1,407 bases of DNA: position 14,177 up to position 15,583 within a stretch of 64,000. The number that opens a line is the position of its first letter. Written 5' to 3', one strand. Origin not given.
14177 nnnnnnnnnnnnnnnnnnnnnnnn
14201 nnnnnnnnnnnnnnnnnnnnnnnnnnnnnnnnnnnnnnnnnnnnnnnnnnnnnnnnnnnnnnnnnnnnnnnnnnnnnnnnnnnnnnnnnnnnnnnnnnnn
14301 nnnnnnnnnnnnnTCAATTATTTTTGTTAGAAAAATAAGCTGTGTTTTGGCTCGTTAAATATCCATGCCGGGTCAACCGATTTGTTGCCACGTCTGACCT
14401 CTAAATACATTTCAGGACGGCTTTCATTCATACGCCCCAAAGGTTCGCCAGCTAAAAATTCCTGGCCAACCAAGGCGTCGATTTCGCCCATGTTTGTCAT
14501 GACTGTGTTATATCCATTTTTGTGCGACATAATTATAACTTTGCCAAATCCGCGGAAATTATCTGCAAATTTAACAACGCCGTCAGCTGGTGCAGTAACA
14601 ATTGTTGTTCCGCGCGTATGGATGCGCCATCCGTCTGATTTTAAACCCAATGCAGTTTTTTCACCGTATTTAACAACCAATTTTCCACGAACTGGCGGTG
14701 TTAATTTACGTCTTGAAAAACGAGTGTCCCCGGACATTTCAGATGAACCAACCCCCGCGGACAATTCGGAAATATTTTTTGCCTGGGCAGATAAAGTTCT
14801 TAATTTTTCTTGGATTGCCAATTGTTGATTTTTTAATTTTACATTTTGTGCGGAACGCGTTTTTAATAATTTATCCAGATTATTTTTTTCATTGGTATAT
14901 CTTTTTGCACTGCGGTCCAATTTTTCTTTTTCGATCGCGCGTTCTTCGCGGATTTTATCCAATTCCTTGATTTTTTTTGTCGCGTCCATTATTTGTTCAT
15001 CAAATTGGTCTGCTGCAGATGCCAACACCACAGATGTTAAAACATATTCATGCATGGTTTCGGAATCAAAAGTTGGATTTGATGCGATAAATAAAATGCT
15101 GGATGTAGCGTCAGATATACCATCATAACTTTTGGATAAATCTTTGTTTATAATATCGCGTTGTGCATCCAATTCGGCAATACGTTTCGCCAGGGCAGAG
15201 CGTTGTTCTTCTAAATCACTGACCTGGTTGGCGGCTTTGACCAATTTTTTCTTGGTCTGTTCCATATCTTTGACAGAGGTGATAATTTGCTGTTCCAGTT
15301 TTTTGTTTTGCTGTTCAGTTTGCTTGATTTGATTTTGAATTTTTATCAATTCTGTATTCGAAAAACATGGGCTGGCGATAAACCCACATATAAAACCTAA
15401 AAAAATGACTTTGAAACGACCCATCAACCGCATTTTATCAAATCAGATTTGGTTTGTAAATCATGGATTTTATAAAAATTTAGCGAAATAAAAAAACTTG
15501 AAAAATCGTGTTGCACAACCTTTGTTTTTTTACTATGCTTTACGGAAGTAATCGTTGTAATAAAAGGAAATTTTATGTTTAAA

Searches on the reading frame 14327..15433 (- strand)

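Call 53: search_protein_families(library=pfam, proteins=[window:14327-15433:-], max_evalue=0.0001)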
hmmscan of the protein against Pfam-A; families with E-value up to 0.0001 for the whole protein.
window:14327-15433:- (368 aa): 2 families
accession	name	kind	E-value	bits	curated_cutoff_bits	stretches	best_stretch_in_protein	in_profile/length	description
PF01551.29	Peptidase_M23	-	9.3e-16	58.2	28.7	1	267-355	4-96/96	Peptidase family M23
PF11932.13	DUF3450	-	3.6e-07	30.2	32.6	0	26-102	15-105/241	Protein of unknown function (DUF3450)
